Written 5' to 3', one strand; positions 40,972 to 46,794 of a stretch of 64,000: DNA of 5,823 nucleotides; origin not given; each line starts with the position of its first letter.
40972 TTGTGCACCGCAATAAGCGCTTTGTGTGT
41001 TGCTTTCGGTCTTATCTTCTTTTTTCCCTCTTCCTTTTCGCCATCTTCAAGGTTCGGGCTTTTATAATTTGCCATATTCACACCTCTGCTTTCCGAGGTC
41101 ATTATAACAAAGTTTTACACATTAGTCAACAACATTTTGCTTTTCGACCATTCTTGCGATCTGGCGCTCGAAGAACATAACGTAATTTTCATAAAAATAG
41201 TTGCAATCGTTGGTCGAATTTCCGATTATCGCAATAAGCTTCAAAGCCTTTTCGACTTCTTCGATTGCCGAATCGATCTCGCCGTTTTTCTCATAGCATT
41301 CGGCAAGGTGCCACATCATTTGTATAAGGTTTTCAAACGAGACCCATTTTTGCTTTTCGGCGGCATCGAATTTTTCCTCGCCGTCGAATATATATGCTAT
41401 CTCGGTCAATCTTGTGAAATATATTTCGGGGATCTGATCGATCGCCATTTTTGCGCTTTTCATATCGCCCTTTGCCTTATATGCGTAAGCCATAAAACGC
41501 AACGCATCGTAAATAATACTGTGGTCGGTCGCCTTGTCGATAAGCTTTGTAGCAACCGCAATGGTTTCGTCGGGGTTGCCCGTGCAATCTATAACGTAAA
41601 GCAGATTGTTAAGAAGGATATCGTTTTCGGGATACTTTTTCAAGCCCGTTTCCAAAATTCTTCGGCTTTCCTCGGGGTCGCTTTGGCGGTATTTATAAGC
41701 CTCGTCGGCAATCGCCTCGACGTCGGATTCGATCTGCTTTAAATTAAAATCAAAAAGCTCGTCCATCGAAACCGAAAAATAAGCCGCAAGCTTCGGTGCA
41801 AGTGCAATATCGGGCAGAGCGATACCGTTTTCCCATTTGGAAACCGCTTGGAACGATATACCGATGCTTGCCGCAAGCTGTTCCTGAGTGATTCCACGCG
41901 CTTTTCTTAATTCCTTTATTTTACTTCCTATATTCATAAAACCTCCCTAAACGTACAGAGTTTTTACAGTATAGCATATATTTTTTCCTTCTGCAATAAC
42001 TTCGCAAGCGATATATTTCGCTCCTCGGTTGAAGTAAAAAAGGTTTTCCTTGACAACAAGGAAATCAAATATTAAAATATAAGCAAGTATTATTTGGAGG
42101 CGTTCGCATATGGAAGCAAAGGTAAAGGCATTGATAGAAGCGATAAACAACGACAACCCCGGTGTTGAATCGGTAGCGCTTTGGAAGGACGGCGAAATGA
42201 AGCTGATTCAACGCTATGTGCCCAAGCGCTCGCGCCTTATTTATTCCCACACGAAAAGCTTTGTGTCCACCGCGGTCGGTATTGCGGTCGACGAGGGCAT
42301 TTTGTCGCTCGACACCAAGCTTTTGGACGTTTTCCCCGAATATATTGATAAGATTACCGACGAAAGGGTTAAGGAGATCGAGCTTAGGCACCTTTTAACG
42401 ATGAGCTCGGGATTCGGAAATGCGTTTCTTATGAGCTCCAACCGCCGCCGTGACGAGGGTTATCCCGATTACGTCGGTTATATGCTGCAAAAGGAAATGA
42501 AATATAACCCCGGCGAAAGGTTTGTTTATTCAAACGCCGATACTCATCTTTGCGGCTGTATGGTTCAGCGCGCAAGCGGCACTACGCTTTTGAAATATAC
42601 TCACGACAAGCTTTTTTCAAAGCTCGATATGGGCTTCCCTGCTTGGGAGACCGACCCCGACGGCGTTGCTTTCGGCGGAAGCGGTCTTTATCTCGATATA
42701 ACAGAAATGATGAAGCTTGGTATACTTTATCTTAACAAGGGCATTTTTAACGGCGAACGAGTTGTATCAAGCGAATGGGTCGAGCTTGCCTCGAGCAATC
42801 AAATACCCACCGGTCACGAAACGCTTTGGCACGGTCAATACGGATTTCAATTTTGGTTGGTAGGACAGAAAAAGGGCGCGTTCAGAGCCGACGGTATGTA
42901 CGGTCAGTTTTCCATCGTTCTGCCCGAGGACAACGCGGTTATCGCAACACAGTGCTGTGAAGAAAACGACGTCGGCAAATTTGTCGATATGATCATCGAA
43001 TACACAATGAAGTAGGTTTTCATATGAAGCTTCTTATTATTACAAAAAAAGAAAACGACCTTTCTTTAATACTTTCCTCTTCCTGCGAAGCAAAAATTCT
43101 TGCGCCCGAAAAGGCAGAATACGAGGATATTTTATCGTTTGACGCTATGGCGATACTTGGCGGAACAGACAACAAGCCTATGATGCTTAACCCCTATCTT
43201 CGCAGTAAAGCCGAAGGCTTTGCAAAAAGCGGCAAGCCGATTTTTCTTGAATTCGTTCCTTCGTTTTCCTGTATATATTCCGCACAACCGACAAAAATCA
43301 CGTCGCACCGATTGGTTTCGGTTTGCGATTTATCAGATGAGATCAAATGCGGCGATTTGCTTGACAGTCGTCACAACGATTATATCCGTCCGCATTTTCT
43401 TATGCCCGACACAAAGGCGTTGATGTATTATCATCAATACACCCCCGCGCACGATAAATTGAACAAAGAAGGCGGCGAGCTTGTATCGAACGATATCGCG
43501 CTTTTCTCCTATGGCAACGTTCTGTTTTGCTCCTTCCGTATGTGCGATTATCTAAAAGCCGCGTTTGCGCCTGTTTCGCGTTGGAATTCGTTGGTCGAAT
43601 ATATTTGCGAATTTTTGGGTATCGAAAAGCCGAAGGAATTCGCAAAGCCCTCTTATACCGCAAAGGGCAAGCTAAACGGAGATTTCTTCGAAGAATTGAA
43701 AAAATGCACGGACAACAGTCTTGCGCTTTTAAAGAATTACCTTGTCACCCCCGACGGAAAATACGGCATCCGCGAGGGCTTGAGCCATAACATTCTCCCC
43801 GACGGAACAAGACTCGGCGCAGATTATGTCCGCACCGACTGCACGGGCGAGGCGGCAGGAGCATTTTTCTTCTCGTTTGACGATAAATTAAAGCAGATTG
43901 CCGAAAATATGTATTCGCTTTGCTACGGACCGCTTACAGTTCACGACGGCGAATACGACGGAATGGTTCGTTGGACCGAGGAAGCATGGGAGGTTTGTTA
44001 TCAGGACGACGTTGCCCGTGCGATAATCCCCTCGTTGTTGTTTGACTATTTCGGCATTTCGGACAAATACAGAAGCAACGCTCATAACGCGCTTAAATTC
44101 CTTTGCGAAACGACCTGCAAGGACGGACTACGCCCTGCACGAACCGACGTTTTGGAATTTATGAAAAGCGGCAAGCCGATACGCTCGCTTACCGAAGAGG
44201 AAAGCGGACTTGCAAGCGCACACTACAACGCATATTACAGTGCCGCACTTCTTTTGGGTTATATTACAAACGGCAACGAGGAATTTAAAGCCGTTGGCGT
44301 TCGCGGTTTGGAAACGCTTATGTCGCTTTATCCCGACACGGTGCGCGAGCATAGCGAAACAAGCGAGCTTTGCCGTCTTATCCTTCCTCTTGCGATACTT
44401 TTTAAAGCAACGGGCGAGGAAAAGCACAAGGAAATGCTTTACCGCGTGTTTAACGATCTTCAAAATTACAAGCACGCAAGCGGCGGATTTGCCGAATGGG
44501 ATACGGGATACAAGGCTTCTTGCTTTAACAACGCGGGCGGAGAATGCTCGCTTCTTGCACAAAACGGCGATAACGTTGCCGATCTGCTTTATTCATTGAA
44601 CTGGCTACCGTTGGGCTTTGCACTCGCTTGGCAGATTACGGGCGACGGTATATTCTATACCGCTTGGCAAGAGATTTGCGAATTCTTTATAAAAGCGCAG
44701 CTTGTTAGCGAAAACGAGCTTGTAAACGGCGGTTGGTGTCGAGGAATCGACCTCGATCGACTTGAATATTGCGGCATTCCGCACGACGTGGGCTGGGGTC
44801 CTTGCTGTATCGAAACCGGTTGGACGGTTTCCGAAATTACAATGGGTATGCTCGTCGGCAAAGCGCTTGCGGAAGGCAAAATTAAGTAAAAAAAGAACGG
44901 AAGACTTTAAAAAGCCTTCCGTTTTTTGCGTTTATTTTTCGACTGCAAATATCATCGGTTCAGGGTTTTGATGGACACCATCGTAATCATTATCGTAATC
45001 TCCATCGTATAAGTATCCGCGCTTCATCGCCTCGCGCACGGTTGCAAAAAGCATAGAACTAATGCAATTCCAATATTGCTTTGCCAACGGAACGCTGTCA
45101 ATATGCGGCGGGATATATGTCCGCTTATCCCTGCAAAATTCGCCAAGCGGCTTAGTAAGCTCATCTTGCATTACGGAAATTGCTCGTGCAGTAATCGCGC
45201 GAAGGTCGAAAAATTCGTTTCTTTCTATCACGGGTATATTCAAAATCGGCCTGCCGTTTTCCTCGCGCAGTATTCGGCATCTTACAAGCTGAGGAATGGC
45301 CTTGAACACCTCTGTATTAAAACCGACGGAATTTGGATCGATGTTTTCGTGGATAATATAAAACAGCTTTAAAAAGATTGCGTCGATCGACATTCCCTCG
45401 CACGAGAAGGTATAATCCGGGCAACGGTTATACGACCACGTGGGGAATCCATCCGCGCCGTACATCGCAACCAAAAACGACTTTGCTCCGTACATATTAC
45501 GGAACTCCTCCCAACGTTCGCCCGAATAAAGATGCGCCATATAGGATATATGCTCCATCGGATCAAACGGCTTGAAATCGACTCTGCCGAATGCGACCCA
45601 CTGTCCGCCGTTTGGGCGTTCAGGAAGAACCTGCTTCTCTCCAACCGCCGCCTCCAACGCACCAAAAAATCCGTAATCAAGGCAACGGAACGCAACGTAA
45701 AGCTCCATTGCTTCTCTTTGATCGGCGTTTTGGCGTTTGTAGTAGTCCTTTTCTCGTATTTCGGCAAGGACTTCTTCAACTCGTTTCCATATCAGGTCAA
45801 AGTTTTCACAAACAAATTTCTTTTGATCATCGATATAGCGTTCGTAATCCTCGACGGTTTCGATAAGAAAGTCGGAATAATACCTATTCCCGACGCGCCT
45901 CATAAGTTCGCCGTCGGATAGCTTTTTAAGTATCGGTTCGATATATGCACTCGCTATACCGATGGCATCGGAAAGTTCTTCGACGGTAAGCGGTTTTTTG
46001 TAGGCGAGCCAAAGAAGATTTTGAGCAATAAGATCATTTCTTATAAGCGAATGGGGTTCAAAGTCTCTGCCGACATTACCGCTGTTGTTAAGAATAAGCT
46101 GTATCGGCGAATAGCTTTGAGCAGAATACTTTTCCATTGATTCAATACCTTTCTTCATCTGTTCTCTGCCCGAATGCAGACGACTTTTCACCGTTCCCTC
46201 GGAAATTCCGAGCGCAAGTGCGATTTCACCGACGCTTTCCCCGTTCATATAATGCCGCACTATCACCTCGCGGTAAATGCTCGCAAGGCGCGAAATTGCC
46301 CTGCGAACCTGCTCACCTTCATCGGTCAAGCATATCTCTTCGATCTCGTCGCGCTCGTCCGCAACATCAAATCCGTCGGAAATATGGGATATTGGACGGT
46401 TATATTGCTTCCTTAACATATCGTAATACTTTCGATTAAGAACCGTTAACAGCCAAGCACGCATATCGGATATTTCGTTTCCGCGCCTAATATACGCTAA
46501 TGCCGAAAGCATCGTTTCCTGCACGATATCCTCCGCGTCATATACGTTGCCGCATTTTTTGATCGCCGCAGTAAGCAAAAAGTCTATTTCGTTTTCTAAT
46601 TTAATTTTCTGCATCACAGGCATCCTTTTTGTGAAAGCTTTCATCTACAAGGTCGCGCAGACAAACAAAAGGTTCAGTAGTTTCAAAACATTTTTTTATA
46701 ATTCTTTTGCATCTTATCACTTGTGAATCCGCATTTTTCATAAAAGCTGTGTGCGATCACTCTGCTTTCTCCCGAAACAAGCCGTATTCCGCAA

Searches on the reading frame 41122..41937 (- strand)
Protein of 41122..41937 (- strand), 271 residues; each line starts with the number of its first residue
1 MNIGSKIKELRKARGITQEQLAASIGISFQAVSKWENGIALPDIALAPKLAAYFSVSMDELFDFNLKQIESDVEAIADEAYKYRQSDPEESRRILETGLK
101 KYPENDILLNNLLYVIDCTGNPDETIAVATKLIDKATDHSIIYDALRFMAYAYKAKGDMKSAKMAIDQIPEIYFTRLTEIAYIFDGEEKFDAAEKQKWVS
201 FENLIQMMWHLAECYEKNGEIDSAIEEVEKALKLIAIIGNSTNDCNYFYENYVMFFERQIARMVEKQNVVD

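Call 60: search_protein_families(library=pfam, proteins=[window:41122-41937:-], max_evalue=0.0001)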
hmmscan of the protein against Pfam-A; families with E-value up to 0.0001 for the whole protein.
window:41122-41937:- (271 aa): 10 families
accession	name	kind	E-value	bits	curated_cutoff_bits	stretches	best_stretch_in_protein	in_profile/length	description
PF01381.28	HTH_3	-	4.9e-18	65.3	23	1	7-61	1-55/55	Helix-turn-helix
PF12844.13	HTH_19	-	2.7e-08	34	30.2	1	4-62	1-59/64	Helix-turn-helix domain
PF13560.12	HTH_31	-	3.2e-08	34.2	27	1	4-60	3-60/64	Helix-turn-helix domain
PF14559.12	TPR_19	-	3.1e-07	31.1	25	0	209-232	29-52/68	Tetratricopeptide repeat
PF13428.12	TPR_14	-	4e-07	30.5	23.5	0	210-234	6-30/44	Tetratricopeptide repeat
PF13443.12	HTH_26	-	9.3e-07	29.5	22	1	6-65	1-61/63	Cro/C1-type HTH DNA-binding domain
PF13181.12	TPR_8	-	4.8e-06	26.8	25.7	0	206-234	2-30/34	Tetratricopeptide repeat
PF07719.23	TPR_2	-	1.2e-05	25.5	27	0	209-234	5-30/34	Tetratricopeptide repeat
PF13432.12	TPR_16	-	6.8e-05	23.7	32.7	0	206-233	32-59/65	Tetratricopeptide repeat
PF13174.12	TPR_6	-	8.9e-05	23.3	26.3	0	208-226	3-21/33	Tetratricopeptide repeat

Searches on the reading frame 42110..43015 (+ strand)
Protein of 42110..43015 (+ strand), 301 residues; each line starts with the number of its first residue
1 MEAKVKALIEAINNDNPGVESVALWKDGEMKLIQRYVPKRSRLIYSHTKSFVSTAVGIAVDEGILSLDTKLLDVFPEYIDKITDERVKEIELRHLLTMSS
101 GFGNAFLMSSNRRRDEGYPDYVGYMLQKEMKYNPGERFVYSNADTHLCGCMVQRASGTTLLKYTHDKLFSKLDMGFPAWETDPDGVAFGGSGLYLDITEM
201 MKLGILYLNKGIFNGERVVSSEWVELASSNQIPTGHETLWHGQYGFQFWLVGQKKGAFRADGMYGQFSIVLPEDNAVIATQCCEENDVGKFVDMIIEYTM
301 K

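Call 60: search_protein_families(library=pfam, proteins=[window:42110-43015:+], max_evalue=0.0001)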
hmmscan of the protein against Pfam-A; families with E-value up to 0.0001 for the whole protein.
window:42110-43015:+ (301 aa): 1 family
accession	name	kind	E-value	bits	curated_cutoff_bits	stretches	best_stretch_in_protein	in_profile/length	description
PF00144.29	Beta-lactamase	-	8.2e-29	101.2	27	1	43-279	51-305/329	Beta-lactamase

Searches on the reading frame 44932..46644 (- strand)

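Call 60: search_protein_families(library=pfam, proteins=[window:44932-46644:-], max_evalue=0.0001)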
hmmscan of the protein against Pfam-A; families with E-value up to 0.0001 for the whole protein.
window:44932-46644:- (570 aa): 3 families
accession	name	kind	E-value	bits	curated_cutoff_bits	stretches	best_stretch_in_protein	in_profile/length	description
PF08281.18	Sigma70_r4_2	-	1.3e-14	54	25.7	1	111-163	2-54/54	Sigma-70, region 4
PF04542.20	Sigma70_r2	-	5.6e-10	39.3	24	1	22-80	8-68/71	Sigma-70 region 2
PF04545.22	Sigma70_r4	-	2e-09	37.3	24.1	1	116-165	1-50/50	Sigma-70, region 4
